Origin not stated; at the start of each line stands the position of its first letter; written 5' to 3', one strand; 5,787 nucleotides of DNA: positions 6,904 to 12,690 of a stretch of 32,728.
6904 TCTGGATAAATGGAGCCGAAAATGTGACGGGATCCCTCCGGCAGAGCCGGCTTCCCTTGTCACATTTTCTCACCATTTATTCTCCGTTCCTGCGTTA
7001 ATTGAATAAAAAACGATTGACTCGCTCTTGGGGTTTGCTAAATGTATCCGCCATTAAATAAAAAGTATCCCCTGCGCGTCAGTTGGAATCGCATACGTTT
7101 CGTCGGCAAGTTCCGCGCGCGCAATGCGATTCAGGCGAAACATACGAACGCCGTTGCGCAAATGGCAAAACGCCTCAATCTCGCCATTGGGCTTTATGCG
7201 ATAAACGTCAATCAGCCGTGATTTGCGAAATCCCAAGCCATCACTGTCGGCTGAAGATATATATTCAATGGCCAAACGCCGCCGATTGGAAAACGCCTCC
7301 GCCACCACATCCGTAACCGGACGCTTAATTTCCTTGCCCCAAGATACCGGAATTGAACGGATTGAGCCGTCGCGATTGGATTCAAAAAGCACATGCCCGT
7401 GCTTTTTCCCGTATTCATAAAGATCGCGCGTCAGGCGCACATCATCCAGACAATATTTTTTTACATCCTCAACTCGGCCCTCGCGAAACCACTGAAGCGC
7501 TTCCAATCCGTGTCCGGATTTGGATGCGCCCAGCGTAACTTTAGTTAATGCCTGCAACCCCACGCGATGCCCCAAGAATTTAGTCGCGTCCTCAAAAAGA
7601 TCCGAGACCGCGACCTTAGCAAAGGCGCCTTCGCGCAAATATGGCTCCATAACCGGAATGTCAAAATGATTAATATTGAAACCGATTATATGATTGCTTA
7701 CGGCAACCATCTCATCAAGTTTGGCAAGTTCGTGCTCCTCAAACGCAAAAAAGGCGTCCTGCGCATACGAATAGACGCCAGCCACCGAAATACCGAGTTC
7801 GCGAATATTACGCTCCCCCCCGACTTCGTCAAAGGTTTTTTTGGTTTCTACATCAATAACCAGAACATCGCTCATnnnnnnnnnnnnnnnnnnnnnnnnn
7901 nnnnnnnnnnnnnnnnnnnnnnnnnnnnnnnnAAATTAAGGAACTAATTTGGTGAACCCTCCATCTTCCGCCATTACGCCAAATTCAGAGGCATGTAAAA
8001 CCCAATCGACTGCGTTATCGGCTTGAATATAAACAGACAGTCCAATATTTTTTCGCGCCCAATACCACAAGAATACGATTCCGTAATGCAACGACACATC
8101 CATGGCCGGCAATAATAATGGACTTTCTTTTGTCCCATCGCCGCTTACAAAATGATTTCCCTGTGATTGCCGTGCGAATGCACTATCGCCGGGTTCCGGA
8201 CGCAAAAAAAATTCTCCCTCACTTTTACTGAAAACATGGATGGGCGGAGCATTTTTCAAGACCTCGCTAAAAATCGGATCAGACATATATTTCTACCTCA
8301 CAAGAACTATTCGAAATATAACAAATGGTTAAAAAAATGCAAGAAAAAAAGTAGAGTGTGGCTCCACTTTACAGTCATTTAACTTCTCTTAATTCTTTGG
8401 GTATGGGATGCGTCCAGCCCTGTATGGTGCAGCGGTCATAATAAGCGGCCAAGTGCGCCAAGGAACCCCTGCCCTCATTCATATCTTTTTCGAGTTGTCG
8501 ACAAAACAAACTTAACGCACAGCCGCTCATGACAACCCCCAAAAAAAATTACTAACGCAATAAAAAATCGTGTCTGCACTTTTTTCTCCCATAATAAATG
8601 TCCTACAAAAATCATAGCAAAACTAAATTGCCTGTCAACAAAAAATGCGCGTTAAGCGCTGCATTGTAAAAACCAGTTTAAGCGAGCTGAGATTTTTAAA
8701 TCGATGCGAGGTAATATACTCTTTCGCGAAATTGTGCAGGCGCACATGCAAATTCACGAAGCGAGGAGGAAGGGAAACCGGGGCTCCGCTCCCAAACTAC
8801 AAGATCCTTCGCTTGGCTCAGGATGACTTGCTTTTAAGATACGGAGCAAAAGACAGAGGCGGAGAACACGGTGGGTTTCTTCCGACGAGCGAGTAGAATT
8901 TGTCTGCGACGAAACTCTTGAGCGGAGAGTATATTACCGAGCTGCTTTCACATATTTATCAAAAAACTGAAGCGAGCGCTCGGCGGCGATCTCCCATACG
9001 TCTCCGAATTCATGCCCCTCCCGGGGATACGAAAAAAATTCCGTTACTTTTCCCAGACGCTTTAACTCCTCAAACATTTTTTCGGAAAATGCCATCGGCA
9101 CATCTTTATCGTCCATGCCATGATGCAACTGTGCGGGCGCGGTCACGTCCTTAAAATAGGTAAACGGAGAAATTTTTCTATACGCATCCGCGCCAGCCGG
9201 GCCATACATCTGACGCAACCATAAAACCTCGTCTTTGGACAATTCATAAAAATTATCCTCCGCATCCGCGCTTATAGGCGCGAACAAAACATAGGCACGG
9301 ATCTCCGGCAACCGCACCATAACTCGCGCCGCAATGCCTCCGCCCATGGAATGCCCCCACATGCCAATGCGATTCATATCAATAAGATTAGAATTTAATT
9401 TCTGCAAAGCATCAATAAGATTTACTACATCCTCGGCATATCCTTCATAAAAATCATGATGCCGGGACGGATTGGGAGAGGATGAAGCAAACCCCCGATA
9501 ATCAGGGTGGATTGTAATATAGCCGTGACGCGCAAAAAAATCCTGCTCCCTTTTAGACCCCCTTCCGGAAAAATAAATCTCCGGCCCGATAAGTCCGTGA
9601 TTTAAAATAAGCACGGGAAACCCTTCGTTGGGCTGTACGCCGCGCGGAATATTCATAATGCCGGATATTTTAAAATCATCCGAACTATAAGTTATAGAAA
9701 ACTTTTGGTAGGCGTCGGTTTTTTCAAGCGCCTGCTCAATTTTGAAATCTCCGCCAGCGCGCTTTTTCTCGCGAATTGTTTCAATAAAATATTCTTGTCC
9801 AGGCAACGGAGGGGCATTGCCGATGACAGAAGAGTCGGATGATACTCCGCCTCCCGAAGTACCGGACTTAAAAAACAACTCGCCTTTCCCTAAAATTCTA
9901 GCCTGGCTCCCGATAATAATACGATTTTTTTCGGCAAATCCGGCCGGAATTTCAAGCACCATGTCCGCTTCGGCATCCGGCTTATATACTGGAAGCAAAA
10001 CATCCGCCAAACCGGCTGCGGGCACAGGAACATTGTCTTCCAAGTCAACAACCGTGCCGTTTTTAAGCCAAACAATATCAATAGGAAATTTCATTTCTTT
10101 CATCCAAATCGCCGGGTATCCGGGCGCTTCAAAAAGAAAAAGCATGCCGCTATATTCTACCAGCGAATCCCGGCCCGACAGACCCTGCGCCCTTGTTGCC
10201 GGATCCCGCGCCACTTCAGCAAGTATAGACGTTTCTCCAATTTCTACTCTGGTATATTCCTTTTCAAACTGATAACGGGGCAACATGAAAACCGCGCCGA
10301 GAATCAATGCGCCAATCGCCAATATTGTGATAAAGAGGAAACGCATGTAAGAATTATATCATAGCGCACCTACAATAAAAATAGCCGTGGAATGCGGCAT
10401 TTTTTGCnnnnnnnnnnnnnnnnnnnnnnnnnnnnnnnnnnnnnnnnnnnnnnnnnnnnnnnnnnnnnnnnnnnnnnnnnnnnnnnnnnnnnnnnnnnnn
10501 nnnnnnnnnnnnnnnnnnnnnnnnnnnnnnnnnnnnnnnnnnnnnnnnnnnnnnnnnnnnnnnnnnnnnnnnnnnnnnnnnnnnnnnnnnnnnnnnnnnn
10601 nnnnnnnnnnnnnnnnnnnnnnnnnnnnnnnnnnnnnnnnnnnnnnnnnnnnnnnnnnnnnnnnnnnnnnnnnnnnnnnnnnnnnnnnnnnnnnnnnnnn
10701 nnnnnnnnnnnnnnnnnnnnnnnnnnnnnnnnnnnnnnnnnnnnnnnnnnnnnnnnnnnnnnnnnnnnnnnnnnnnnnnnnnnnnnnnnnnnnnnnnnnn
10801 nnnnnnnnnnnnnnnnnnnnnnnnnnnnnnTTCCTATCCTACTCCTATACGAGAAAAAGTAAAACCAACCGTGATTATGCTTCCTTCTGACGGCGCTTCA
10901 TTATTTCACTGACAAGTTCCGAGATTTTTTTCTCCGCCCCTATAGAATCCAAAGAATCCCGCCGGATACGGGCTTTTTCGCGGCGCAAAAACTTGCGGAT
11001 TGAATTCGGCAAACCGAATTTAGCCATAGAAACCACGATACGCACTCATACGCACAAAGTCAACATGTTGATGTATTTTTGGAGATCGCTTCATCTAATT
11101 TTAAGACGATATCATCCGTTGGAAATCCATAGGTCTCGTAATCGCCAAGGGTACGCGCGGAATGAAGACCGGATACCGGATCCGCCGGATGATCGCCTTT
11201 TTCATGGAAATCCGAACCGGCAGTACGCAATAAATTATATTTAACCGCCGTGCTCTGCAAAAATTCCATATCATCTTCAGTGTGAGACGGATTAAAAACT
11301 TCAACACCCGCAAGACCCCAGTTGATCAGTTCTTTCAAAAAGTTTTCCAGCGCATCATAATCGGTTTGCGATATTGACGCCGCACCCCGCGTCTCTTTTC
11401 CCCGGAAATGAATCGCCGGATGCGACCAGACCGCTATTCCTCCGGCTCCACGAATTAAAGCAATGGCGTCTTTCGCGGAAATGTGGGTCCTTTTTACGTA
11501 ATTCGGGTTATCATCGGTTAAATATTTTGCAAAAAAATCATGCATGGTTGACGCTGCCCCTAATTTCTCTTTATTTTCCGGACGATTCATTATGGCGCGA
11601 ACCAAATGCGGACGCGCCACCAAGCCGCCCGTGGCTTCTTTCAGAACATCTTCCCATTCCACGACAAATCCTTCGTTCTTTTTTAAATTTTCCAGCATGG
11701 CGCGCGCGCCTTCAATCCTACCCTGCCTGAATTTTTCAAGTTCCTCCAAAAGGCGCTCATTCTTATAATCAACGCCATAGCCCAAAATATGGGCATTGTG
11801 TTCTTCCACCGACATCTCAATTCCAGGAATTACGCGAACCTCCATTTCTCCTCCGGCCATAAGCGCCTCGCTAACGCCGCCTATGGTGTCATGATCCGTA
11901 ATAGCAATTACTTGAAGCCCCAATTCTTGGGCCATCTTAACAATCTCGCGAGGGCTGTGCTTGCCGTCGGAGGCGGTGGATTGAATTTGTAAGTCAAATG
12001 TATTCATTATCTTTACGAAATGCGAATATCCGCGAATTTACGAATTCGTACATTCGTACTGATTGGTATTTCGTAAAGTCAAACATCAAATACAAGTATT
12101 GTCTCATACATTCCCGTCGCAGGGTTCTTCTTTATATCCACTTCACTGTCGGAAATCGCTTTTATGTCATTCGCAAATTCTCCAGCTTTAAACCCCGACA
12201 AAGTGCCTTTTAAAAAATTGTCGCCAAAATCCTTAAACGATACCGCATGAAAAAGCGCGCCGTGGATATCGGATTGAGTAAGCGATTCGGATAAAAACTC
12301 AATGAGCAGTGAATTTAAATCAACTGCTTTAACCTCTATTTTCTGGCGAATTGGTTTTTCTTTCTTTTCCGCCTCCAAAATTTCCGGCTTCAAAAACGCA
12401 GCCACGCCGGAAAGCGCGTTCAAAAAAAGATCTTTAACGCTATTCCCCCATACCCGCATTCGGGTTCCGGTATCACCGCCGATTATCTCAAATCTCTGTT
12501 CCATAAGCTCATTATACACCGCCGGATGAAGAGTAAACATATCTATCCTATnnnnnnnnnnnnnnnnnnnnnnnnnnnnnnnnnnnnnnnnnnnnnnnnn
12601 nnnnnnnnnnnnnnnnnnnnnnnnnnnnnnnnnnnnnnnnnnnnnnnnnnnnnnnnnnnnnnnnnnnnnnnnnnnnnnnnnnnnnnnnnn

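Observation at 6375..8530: Nuclease cassette: DEDDy exonuclease-WYL fusion, YkuK RNase H-like protein and small unknown proteins beside a tRNA and structured DNA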

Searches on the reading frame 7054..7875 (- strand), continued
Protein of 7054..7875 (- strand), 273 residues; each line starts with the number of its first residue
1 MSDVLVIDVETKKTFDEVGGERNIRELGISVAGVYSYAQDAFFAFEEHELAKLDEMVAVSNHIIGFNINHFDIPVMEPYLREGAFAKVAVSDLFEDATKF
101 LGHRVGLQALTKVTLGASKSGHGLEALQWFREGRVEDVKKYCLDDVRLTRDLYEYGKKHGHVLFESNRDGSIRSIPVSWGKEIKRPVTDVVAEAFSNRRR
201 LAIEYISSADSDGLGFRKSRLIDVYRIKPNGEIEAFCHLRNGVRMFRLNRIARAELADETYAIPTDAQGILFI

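Call 61: find_encoding_contigs(protein=P0190, flank=5000, max_places=2)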
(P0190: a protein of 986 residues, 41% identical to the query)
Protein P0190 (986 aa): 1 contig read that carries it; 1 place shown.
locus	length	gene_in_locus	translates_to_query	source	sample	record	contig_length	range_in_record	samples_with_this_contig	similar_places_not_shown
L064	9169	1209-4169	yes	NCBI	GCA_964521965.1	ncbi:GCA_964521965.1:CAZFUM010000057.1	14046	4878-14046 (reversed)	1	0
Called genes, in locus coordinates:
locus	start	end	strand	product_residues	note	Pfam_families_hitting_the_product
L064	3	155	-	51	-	?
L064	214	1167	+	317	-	PF17936:Big_6, PF13860:FlgD_ig (weak)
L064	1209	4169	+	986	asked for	PF00270:DEAD, PF04851:ResIII (weak), PF00271:Helicase_C, PF22982:WHD_HRQ1, PF09369:MZB, PF13482:RNase_H_2 (weak)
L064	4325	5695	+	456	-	-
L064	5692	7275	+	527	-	PF00009:GTP_EFTU, PF22042:EF-G_D2, PF03144:GTP_EFTU_D2, PF16658:RF3_C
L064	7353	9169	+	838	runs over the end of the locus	PF22666:Glyco_hydro_2_N2, PF02837:Glyco_hydro_2_N, PF00703:Glyco_hydro_2 (weak), PF02836:Glyco_hydro_2_C (weak), PF17786:Mannosidase_ig (weak), PF17753:Ig_mannosidase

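Call 87: search_dna_similar(query=window:7054-7875:-, collection=phages, mode=protein, max_rows=8)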
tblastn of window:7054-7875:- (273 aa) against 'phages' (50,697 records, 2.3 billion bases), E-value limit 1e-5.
No match.

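Call 88: search_dna_similar(query=window:7054-7875:-, collection=plasmids, mode=protein, max_rows=8)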
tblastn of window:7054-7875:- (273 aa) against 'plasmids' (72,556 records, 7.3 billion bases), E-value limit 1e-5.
No match.

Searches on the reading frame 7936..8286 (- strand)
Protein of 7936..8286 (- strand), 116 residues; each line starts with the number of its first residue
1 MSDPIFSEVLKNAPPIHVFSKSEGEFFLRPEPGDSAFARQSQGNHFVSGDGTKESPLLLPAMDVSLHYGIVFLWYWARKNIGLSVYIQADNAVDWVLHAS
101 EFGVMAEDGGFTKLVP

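Call 5: search_protein_families(library=pfam, proteins=[window:7936-8286:-], max_evalue=0.1)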
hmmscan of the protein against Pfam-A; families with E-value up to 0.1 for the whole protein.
window:7936-8286:- (116 aa): 0 families

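Call 6: search_protein_families(library=ncbifam, proteins=[window:7936-8286:-], max_evalue=0.1)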
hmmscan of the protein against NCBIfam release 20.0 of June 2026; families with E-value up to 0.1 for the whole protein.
window:7936-8286:- (116 aa): 0 families

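Call 7: search_protein_families(library=padloc, proteins=[window:7936-8286:-], max_evalue=0.1)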
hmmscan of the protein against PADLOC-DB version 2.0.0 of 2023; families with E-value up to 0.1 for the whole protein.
window:7936-8286:- (116 aa): 0 families

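Call 8: search_protein_families(library=phrogs, proteins=[window:7936-8286:-], max_evalue=0.1)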
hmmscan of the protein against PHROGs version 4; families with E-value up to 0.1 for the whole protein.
window:7936-8286:- (116 aa): 0 families

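Call 38: find_homologous_proteins(query=window:7936-8286:-, max_evalue=0.01)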
Query window:7936-8286:- (116 aa): 2 proteins with E <= 0.01 among 7 candidates.
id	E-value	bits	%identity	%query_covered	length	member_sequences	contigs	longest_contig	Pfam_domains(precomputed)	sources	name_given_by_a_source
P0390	2.0e-69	249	97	100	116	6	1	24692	-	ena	-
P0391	2.4e-59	217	83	99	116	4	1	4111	-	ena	-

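Call 71: find_encoding_contigs(protein=P0391, flank=5000, max_places=2)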
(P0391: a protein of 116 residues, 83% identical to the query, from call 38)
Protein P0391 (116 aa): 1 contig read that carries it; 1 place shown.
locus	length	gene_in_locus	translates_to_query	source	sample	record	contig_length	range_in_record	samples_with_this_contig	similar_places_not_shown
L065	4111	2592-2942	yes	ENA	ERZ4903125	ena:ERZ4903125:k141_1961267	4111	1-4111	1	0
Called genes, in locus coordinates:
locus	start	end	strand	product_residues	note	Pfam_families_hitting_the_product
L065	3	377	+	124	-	?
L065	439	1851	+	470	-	PF02643:DUF192, PF02129:Peptidase_S15 (faint), PF00561:Abhydrolase_1, PF12146:Hydrolase_4, PF12697:Abhydrolase_6, PF00326:Peptidase_S9, PF01738:DLH, PF07859:Abhydrolase_3, +1 more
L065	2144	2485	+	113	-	-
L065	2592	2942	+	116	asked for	-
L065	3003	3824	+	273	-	PF13280:WYL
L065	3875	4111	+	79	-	?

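Call 72: find_encoding_contigs(protein=P0390, flank=5000, max_places=2)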
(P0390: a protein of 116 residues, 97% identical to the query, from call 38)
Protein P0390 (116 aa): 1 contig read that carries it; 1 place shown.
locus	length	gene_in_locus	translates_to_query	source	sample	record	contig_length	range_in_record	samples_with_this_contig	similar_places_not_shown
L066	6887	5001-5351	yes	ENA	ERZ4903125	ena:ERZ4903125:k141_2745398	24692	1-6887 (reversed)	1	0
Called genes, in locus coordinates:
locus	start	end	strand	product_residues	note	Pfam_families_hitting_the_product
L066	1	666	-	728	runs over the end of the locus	PF00676:E1_dh, PF02779:Transket_pyr, PF02780:Transketolase_C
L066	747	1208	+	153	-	PF01951:Archease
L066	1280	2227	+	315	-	PF02811:PHP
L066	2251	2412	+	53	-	-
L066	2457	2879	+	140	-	-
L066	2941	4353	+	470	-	PF02643:DUF192, PF05448:AXE1 (faint), PF00561:Abhydrolase_1, PF01738:DLH, PF12146:Hydrolase_4, PF12697:Abhydrolase_6, PF00326:Peptidase_S9, PF07859:Abhydrolase_3, +2 more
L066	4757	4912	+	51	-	-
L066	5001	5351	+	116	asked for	-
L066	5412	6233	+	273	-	PF13280:WYL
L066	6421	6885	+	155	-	?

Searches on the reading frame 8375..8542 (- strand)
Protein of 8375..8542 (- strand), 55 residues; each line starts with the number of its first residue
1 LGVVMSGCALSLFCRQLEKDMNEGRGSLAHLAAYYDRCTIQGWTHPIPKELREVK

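Call 5: search_protein_families(library=pfam, proteins=[window:8375-8542:-], max_evalue=0.1)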
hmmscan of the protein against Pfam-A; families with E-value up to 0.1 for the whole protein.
window:8375-8542:- (55 aa): 0 families

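Call 6: search_protein_families(library=ncbifam, proteins=[window:8375-8542:-], max_evalue=0.1)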
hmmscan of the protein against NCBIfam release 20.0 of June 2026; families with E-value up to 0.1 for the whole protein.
window:8375-8542:- (55 aa): 0 families

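Call 7: search_protein_families(library=padloc, proteins=[window:8375-8542:-], max_evalue=0.1)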
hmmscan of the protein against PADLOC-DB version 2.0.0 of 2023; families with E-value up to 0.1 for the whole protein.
window:8375-8542:- (55 aa): 0 families

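Call 8: search_protein_families(library=phrogs, proteins=[window:8375-8542:-], max_evalue=0.1)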
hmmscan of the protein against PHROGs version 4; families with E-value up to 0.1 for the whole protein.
window:8375-8542:- (55 aa): 0 families

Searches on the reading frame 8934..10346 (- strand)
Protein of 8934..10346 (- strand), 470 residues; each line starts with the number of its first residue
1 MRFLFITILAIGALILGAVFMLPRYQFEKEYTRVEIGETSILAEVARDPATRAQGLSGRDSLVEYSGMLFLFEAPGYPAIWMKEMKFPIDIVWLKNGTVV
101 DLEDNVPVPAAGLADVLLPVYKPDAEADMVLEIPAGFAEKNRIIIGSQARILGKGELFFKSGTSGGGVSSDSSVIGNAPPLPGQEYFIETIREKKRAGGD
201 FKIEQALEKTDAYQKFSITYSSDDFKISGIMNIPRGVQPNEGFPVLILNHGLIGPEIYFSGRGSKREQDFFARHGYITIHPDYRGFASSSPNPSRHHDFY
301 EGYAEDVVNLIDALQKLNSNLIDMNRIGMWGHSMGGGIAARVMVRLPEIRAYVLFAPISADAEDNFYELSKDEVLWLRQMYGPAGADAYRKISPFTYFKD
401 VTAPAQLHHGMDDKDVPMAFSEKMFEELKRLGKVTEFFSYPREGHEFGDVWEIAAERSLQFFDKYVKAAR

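Call 5: search_protein_families(library=pfam, proteins=[window:8934-10346:-], max_evalue=0.1)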
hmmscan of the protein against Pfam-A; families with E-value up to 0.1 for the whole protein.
window:8934-10346:- (470 aa): 18 families
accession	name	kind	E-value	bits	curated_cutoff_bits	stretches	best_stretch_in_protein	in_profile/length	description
PF02643.20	DUF192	-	1.4e-24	86.5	27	1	43-149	3-94/96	Uncharacterized ACR, COG1430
PF00326.27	Peptidase_S9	-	2.7e-19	70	22.6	1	267-467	6-211/213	Prolyl oligopeptidase family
PF12146.15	Hydrolase_4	-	1.9e-15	57.2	27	1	270-376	26-128/239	Serine aminopeptidase, S33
PF00561.26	Abhydrolase_1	-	2.4e-12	47.5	25.8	1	244-380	1-120/245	alpha/beta hydrolase fold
PF07859.19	Abhydrolase_3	-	3.8e-10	40.3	25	1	305-447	50-208/210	alpha/beta hydrolase fold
PF12697.13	Abhydrolase_6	-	6e-10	40.6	26.3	1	271-402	23-135/217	Alpha/beta hydrolase family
PF01738.24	DLH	-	6.9e-10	39.3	21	1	268-448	34-189/217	Dienelactone hydrolase family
PF20434.5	BD-FAE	-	1.7e-07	31.4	26.8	1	385-428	172-215/215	BD-FAE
PF02129.25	Peptidase_S15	-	1.1e-06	29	23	1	265-364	46-135/262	X-Pro dipeptidyl-peptidase (S15 family)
PF05448.18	AXE1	-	2.3e-05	23.8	21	1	185-355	26-206/321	Acetyl xylan esterase (AXE1)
PF12740.14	PETase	-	2.4e-05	24.3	28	1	319-361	119-161/263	PET hydrolase-like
PF02230.22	Abhydrolase_2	-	0.00073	19.9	23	0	403-446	157-200/217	Phospholipase/Carboxylesterase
PF08840.17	BAAT_C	-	0.002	18.6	20.9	0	321-356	18-53/210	BAAT / Acyl-CoA thioester hydrolase C terminal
PF10503.15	Esterase_PHB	-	0.0052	16.5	23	1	262-353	23-125/219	Esterase PHB depolymerase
PF07819.20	PGAP1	-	0.027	14.7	24.3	1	305-350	73-115/233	PGAP1-like alpha/beta domain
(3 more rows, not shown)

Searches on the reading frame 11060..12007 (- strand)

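Call 51: search_protein_families(library=pfam, proteins=[window:11060-12007:-], max_evalue=0.00001)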
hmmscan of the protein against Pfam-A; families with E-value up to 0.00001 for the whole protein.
window:11060-12007:- (315 aa): 1 family
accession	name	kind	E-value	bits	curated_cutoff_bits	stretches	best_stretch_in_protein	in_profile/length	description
PF02811.25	PHP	-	3.7e-10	40.8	26.4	1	5-93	1-71/164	PHP domain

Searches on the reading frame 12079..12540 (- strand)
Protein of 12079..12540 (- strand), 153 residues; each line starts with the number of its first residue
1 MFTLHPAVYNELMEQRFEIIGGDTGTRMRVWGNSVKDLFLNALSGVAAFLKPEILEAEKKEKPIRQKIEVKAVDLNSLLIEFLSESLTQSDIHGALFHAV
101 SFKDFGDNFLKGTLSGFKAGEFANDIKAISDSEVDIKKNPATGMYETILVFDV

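Call 51: search_protein_families(library=pfam, proteins=[window:12079-12540:-], max_evalue=0.00001)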
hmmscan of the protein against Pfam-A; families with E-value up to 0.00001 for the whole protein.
window:12079-12540:- (153 aa): 1 family
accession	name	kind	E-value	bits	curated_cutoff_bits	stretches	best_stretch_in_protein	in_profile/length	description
PF01951.21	Archease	-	1.7e-14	54.7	25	1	26-153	10-136/136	Archease protein family (MTH1598/TM1083)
